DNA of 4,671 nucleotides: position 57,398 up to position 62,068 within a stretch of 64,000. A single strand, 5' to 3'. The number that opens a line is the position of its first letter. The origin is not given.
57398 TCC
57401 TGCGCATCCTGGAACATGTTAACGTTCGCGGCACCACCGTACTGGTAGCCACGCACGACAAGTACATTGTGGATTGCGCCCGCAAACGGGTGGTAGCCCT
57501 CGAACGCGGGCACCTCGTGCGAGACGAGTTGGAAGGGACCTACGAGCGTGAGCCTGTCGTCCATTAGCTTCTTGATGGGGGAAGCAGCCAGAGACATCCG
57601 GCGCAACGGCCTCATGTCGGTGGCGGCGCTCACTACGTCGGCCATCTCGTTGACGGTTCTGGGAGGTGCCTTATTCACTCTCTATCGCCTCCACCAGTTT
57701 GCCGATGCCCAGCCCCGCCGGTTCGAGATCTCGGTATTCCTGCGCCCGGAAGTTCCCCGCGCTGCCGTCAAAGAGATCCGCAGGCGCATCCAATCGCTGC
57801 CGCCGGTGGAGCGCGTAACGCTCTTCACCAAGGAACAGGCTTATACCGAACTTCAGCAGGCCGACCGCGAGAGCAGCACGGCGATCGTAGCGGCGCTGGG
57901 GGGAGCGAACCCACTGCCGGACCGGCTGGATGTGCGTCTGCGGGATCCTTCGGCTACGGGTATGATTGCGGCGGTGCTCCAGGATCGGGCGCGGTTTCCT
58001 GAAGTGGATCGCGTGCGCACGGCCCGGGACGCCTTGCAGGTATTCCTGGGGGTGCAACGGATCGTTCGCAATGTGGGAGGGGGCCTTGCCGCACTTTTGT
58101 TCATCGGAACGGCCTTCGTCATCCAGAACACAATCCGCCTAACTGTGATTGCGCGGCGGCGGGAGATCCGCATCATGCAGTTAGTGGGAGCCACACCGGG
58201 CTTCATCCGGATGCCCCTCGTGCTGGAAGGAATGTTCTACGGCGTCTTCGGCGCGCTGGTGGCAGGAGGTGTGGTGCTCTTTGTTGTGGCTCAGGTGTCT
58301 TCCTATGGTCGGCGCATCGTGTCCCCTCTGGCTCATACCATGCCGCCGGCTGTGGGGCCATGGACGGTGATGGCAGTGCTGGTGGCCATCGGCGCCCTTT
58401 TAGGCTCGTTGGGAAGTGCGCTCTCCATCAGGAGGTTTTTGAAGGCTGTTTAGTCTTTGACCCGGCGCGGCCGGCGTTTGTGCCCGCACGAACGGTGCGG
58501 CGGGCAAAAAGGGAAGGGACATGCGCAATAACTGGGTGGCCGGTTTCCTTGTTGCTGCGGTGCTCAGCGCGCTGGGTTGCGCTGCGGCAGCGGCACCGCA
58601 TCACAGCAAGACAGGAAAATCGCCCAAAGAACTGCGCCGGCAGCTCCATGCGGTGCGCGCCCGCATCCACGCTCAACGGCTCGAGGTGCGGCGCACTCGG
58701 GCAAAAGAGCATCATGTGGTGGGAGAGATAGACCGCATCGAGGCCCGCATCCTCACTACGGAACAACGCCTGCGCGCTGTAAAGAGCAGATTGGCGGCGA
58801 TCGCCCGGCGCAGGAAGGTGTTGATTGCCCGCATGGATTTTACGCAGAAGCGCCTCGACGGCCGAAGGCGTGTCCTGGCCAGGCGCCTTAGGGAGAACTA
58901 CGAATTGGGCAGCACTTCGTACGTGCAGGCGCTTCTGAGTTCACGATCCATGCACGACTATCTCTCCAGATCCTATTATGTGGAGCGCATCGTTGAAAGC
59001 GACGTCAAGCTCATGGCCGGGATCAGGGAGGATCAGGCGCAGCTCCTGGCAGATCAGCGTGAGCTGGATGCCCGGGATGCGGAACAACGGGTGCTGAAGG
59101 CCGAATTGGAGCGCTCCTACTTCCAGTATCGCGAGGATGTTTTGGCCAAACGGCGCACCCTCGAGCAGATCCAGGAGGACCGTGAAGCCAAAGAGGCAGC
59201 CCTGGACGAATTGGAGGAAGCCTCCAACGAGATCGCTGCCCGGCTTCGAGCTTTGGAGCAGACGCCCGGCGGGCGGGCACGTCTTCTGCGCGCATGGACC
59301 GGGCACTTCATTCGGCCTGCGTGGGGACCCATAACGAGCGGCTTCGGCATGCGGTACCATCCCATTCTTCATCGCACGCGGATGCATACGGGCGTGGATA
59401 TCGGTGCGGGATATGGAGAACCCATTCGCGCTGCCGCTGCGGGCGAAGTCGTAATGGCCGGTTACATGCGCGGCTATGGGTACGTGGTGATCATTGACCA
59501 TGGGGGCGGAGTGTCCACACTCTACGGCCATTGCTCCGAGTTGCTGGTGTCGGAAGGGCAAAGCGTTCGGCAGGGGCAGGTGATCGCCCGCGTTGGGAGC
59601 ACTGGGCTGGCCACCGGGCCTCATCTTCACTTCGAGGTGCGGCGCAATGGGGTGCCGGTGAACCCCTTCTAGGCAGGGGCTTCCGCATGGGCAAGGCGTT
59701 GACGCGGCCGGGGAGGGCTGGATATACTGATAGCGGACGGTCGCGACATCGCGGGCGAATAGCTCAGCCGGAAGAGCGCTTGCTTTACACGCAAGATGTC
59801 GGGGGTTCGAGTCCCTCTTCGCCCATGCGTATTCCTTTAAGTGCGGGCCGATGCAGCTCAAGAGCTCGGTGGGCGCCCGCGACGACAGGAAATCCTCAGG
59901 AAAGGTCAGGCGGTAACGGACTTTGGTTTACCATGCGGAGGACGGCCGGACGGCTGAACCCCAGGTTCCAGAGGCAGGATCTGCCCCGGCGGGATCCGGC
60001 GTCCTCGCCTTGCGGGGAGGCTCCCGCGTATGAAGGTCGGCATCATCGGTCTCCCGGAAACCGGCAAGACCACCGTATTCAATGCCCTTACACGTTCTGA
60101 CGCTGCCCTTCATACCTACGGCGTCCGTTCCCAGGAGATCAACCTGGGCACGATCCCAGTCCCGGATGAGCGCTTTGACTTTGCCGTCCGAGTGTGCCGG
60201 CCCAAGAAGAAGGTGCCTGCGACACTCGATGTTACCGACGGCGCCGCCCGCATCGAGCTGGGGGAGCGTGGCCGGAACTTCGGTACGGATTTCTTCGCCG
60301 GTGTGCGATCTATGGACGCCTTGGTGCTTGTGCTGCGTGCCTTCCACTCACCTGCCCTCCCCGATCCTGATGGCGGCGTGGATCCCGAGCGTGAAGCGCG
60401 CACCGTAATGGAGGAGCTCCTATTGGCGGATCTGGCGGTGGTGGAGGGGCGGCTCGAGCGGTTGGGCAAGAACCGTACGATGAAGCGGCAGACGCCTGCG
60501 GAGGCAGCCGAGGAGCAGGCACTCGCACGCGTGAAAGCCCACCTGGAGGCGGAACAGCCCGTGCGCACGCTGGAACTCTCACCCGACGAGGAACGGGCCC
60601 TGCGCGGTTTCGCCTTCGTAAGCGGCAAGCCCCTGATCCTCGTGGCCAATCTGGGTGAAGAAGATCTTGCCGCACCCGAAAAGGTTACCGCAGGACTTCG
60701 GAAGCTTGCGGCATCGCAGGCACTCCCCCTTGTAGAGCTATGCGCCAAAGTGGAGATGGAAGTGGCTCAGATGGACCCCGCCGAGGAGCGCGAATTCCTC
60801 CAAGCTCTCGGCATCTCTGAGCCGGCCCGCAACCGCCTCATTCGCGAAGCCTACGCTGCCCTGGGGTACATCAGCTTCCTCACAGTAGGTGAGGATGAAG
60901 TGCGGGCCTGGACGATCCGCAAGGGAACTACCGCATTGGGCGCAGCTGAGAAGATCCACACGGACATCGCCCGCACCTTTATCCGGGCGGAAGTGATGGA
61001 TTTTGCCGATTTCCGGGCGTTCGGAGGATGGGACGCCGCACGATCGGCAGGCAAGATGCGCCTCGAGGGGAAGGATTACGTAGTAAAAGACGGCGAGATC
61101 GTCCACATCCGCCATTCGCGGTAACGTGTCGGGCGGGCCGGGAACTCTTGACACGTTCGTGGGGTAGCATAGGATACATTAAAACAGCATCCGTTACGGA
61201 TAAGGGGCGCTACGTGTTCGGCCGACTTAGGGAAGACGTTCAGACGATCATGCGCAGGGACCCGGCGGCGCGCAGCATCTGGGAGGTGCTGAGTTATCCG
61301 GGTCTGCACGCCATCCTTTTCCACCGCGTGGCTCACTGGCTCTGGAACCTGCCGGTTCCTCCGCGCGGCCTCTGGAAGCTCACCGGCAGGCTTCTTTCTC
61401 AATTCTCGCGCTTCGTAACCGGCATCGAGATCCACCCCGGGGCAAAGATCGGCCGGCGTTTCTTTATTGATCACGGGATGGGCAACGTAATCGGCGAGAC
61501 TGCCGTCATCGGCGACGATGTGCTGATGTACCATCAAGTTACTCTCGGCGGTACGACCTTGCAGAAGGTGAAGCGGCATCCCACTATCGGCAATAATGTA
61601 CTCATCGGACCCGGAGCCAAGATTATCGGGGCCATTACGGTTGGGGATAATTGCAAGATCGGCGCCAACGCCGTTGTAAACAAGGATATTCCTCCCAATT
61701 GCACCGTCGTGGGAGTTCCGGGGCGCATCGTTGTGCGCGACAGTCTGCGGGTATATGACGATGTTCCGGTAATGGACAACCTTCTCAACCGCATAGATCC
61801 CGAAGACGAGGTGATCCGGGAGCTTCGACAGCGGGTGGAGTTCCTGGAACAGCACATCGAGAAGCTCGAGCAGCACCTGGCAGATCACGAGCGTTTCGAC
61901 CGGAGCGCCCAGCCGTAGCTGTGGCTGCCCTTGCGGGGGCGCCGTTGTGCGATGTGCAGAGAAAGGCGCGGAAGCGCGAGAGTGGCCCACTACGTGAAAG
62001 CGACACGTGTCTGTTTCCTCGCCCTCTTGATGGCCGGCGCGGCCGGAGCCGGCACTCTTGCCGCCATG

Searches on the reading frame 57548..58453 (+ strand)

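Call 12: search_protein_families(library=pfam, proteins=[window:57548-58453:+], max_evalue=0.001)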
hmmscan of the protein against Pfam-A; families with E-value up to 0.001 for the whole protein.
window:57548-58453:+ (301 aa): 2 families
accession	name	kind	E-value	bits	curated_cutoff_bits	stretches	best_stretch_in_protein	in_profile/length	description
PF18075.7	FtsX_ECD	-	8.5e-17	62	23.5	1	60-155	2-95/96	FtsX extracellular domain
PF02687.27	FtsX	-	1.1e-10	42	25.5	1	180-299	3-117/120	FtsX-like permease C-terminal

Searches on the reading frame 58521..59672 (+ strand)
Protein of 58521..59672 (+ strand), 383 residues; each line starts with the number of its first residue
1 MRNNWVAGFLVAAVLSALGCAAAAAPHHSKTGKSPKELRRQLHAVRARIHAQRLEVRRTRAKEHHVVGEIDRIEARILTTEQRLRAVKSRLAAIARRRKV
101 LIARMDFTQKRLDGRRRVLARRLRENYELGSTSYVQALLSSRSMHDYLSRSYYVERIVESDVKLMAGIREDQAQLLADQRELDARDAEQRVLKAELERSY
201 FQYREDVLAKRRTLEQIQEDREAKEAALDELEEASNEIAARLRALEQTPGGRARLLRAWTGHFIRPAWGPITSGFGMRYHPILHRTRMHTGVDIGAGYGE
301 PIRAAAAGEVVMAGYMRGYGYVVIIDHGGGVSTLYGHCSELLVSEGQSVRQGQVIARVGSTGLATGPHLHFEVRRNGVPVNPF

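Call 12: search_protein_families(library=pfam, proteins=[window:58521-59672:+], max_evalue=0.001)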
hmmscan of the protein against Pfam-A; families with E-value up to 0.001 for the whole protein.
window:58521-59672:+ (383 aa): 2 families
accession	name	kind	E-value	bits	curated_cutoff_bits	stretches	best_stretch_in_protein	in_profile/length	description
PF01551.29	Peptidase_M23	-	2.4e-38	130.7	28.7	1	287-382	1-96/96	Peptidase family M23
PF24568.1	CC_PcsB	-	1.1e-10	41.7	27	1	108-175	4-72/75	Peptidoglycan hydrolase PcsB, coiled-coil domain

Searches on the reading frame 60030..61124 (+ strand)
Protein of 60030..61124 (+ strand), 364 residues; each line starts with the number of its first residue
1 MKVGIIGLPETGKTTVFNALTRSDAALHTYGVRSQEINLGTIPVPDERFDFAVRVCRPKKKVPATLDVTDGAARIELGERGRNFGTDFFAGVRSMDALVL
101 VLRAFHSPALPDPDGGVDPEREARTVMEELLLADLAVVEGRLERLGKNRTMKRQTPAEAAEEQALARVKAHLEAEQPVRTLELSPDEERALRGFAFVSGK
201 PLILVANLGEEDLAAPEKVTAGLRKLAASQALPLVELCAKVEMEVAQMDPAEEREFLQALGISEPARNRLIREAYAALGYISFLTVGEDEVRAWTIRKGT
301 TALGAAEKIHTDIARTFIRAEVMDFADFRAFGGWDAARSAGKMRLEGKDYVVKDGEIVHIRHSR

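Call 12: search_protein_families(library=pfam, proteins=[window:60030-61124:+], max_evalue=0.001)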
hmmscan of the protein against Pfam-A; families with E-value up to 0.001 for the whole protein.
window:60030-61124:+ (364 aa): 3 families
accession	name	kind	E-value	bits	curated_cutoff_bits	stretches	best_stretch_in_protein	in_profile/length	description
PF06071.19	YchF-GTPase_C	-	4.6e-33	113.6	27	1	281-362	2-83/84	Protein of unknown function (DUF933)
PF01926.29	MMR_HSR1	-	8.8e-06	26.2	21.9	1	2-102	1-83/113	50S ribosome-binding GTPase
PF02824.27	TGS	-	1.5e-05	25.3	22.2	1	296-360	13-58/60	TGS domain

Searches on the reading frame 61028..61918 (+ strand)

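Call 12: search_protein_families(library=pfam, proteins=[window:61028-61918:+], max_evalue=0.001)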
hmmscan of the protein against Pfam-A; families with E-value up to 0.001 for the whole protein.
window:61028-61918:+ (296 aa): 3 families
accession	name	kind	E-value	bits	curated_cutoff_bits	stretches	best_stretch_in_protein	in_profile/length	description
PF00132.30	Hexapep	-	1e-13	50.8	27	1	184-219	1-36/36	Bacterial transferase hexapeptide (six repeats)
PF14602.12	Hexapep_2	-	9.1e-06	25.7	27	1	186-218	3-33/34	Hexapeptide repeat of succinyl-transferase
PF25084.1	LbH_EIF2B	-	0.00028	21.3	54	0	179-219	16-55/105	EIF2B subunit epsilon LbH domain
